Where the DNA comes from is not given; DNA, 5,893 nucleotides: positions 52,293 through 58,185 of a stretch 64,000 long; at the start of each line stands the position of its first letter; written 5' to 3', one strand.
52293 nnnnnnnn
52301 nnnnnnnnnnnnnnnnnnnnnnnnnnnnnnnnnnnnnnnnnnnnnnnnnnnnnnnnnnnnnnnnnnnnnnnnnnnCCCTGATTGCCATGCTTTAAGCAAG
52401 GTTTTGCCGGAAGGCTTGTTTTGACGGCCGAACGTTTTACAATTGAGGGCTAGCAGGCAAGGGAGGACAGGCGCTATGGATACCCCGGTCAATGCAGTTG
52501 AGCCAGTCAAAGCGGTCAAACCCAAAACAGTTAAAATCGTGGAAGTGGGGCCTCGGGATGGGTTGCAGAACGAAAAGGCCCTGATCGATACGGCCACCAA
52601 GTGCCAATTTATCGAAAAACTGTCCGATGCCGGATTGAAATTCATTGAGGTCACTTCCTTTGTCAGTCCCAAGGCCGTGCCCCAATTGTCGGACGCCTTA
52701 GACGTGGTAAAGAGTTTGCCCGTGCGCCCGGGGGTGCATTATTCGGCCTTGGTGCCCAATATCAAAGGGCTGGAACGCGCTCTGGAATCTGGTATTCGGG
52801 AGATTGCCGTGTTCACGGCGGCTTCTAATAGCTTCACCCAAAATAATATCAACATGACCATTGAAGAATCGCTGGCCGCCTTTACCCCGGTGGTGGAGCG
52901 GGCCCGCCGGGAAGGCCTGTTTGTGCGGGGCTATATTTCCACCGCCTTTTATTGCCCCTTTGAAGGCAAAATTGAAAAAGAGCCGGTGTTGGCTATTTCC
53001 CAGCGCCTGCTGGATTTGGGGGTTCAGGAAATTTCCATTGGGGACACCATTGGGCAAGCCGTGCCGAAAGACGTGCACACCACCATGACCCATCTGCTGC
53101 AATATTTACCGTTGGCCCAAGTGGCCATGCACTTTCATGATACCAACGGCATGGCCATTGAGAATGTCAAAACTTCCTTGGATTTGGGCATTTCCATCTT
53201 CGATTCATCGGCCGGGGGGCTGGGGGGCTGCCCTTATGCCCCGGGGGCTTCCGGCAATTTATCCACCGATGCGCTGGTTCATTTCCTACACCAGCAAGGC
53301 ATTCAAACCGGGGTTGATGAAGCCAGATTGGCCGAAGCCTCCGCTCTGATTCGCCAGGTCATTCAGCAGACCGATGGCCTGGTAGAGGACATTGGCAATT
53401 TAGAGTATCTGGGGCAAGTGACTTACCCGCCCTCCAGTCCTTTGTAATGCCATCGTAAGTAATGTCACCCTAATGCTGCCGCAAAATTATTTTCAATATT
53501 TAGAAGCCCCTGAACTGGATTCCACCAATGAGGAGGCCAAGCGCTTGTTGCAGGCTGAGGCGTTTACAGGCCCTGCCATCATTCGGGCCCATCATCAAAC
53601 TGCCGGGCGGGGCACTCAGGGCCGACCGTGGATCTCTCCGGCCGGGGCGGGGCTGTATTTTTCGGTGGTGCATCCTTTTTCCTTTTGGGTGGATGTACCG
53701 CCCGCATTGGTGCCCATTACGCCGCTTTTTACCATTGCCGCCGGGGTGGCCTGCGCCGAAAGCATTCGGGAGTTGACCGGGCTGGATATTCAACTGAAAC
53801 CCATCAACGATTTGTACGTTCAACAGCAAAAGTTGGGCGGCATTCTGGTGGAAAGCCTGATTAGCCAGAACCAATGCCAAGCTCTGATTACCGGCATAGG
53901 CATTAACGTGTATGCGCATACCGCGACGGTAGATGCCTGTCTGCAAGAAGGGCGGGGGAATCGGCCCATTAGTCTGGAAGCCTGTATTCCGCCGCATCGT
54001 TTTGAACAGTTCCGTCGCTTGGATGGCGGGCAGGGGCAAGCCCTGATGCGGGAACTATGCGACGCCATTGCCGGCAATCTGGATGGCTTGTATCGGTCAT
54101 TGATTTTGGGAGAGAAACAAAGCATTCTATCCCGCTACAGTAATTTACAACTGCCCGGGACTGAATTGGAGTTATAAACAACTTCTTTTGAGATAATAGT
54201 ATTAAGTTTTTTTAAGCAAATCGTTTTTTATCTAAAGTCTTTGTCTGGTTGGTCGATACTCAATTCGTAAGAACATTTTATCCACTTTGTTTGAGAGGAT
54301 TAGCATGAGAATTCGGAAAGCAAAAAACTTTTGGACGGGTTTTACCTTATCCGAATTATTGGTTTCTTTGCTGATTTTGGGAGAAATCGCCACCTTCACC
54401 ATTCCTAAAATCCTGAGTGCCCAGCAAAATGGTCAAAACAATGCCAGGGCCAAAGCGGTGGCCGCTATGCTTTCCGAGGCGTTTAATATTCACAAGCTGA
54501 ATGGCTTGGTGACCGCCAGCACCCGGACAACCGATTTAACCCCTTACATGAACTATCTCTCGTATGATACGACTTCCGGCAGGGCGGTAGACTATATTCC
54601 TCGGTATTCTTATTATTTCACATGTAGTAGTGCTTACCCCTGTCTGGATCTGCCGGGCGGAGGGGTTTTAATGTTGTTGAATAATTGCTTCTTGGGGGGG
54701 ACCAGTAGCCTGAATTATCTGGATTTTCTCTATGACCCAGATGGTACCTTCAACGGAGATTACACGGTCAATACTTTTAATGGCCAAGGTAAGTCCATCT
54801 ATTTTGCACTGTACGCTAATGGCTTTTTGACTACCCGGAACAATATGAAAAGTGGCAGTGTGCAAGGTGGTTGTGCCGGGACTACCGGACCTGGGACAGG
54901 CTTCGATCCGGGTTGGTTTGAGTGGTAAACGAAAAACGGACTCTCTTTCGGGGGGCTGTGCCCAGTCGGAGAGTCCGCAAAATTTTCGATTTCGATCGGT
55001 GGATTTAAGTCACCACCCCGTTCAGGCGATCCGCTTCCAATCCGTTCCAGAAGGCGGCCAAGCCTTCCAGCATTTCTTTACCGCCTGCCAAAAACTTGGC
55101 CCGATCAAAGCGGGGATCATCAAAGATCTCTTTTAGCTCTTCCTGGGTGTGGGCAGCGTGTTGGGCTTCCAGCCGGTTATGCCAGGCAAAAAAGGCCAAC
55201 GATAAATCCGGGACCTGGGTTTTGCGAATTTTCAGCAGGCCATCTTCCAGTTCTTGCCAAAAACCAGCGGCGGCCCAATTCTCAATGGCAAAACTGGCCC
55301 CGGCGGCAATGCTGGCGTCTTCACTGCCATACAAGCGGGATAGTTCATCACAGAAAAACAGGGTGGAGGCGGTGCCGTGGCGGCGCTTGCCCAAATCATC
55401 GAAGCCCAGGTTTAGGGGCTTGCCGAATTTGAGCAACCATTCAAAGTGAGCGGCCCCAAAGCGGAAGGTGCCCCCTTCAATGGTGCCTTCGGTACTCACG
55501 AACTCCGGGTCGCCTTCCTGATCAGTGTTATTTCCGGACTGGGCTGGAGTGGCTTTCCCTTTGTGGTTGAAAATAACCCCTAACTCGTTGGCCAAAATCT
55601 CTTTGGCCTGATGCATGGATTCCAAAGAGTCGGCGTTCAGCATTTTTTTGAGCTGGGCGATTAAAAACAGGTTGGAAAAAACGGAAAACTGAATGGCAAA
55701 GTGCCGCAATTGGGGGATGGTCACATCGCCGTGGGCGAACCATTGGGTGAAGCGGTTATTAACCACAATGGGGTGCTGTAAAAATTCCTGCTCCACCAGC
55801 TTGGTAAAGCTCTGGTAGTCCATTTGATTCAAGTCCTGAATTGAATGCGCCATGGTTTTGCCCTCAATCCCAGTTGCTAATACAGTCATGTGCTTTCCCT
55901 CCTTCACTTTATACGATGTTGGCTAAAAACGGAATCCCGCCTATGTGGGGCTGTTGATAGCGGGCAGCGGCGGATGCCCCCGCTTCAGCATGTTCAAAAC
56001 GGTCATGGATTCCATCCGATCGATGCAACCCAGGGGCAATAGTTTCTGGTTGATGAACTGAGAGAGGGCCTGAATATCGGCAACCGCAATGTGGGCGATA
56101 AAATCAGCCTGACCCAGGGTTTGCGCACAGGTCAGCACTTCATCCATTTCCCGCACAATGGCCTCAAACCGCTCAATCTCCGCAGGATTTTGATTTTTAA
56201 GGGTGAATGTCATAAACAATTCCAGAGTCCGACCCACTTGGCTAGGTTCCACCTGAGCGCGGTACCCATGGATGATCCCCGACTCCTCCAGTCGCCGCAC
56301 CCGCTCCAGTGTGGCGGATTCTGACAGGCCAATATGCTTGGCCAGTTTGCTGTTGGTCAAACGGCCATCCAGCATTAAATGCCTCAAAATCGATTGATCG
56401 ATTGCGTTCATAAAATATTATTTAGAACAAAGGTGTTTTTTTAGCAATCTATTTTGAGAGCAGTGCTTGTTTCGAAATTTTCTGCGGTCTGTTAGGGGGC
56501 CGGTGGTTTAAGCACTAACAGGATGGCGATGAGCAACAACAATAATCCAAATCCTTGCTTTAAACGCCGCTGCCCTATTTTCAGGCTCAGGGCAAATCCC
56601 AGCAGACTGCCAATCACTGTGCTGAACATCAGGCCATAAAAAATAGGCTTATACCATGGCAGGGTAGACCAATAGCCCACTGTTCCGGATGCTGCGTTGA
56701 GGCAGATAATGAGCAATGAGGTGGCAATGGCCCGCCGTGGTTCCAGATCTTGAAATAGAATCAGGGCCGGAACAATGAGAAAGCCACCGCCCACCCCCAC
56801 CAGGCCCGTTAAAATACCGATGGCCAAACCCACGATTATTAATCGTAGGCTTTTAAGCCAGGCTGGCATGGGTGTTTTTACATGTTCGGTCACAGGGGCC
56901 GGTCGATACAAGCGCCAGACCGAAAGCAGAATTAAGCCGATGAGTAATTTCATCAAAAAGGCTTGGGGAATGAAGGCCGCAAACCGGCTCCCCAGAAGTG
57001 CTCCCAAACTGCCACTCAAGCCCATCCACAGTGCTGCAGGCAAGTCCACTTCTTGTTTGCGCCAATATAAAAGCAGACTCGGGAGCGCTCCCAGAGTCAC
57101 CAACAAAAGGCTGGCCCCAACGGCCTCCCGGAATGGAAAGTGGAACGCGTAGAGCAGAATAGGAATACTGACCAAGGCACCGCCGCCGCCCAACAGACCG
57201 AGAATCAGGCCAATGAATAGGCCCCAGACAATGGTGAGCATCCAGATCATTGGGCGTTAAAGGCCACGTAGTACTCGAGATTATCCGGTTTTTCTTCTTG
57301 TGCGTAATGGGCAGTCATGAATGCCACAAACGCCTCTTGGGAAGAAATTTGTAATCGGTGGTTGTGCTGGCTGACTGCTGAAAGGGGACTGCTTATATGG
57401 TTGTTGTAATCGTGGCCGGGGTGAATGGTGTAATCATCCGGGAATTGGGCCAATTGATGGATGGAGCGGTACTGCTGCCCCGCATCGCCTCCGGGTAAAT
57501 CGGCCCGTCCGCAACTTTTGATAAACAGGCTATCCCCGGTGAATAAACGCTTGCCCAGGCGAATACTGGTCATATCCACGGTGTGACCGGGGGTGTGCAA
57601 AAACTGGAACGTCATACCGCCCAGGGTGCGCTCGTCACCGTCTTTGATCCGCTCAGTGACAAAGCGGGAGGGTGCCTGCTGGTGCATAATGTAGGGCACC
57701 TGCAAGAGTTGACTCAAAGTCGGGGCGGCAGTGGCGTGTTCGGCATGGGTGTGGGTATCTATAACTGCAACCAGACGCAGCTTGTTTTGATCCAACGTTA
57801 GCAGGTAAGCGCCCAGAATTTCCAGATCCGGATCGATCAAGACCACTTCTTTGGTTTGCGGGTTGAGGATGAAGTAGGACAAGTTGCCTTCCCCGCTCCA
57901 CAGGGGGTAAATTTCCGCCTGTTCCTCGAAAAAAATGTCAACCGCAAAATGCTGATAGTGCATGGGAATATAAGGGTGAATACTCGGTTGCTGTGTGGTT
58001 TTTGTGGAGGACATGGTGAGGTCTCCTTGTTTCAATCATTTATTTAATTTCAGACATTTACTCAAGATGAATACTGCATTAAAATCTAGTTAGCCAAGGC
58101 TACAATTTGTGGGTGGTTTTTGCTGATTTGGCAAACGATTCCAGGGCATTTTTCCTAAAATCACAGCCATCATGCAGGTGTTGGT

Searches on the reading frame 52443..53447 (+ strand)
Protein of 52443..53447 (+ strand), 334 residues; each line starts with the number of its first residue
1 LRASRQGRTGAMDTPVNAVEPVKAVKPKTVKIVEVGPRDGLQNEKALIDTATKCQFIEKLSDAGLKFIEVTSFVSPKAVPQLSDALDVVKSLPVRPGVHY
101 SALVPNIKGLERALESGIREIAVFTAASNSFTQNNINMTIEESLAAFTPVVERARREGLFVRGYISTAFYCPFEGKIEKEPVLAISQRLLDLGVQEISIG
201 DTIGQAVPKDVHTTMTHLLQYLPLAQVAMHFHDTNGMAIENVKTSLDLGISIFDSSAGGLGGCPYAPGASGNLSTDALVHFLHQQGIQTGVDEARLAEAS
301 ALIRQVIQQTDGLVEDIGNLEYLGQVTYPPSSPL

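Call 14: search_protein_families(library=pfam, proteins=[window:52443-53447:+], max_evalue=0.00001)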
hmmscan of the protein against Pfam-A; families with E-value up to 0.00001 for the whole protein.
window:52443-53447:+ (334 aa): 1 family
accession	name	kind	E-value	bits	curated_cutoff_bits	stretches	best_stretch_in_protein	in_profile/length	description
PF00682.25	HMGL-like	-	1.2e-46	159.6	29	1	30-303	2-260/260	HMGL-like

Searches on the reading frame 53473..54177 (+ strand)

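Call 14: search_protein_families(library=pfam, proteins=[window:53473-54177:+], max_evalue=0.00001)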
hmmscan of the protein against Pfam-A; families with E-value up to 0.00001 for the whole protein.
window:53473-54177:+ (234 aa): 1 family
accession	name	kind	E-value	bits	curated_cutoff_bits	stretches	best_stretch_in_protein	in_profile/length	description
PF03099.24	BPL_LplA_LipB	-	4.1e-15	56.3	21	1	16-145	6-133/133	Biotin/lipoate A/B protein ligase family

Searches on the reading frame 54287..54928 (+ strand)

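Call 14: search_protein_families(library=pfam, proteins=[window:54287-54928:+], max_evalue=0.00001)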
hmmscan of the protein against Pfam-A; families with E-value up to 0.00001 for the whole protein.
window:54287-54928:+ (213 aa): 0 families

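Call 87: search_protein_families(library=pfam, proteins=[window:54287-54928:+], max_evalue=0.05)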
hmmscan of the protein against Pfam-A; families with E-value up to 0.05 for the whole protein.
window:54287-54928:+ (213 aa): 1 family
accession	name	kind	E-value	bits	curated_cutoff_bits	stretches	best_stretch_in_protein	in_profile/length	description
PF07963.17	N_methyl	-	0.007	16.3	21.2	1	18-32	6-20/27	Prokaryotic N-terminal methylation motif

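Call 88: search_protein_families(library=ncbifam, proteins=[window:54287-54928:+], max_evalue=0.05)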
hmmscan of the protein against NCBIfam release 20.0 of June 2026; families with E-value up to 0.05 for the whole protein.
window:54287-54928:+ (213 aa): 6 families
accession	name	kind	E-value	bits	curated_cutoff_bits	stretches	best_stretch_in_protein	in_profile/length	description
TIGR01710.1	typeII_sec_gspG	equivalog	3.9e-07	30.2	88.85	1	18-74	2-57/134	type II secretion system major pseudopilin GspG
NF041013.1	T4P_ComGE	equivalog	4.5e-06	26.7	49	1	18-73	5-60/83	competence type IV pilus minor pilin ComGE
NF040999.1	pilin_ComGC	equivalog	0.0005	20.2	75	1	17-78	2-62/84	competence type IV pilus major pilin ComGC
TIGR02532.1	IV_pilin_GFxxxE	domain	0.015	15.2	16.3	1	18-38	3-23/24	prepilin-type N-terminal cleavage/methylation domain-containing protein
NF041775.1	typeIV_PilA_Myxo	equivalog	0.017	15.1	400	1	7-54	1-49/214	type IV pilin protein PilA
TIGR02599.1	TIGR02599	subfamily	0.046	13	256.5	0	18-97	1-74/361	Verru_Chthon cassette protein C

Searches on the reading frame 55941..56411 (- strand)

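Call 14: search_protein_families(library=pfam, proteins=[window:55941-56411:-], max_evalue=0.00001)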
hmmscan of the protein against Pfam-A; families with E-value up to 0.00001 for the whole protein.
window:55941-56411:- (156 aa): 4 families
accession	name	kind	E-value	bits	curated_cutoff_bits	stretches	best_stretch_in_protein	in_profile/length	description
PF01037.27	AsnC_trans_reg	-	1e-15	57.8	25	1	75-140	9-72/73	Lrp/AsnC ligand binding domain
PF13412.12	HTH_24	-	4.4e-15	55.4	21.9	1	1-47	1-47/48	Winged helix-turn-helix DNA-binding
PF13404.12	HTH_AsnC-type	-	8.5e-14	51.5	27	1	1-42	1-42/42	AsnC-type helix-turn-helix domain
PF01047.28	MarR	-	5.6e-06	26.6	24.6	0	8-48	8-48/59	MarR family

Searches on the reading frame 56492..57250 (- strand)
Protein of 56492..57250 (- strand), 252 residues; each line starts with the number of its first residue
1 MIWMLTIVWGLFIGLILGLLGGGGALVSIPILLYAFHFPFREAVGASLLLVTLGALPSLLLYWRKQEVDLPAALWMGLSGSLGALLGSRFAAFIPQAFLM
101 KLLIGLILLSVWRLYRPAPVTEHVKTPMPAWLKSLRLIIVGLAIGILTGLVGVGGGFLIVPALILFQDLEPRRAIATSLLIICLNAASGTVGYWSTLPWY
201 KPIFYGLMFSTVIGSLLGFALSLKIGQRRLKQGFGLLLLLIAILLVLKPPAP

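Call 14: search_protein_families(library=pfam, proteins=[window:56492-57250:-], max_evalue=0.00001)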
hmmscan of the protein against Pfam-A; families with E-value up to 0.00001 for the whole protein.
window:56492-57250:- (252 aa): 1 family
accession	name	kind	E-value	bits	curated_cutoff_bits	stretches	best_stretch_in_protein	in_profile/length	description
PF01925.25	TauE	-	8e-48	163.6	32.6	1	7-244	2-236/237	Sulfite exporter TauE/SafE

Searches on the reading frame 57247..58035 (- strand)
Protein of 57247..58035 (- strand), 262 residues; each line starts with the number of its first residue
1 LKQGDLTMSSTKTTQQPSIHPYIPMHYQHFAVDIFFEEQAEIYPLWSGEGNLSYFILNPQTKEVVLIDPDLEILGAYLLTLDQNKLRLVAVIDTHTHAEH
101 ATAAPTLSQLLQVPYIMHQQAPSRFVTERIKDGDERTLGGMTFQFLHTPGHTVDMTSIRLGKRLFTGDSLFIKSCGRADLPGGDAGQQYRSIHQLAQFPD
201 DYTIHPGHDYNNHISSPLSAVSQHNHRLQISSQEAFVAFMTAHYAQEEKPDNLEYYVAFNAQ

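Call 14: search_protein_families(library=pfam, proteins=[window:57247-58035:-], max_evalue=0.00001)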
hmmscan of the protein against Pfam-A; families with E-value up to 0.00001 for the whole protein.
window:57247-58035:- (262 aa): 1 family
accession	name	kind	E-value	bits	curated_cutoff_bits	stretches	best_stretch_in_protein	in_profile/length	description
PF00753.33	Lactamase_B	-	1e-13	52.1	22.7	1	51-208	6-196/196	Metallo-beta-lactamase superfamily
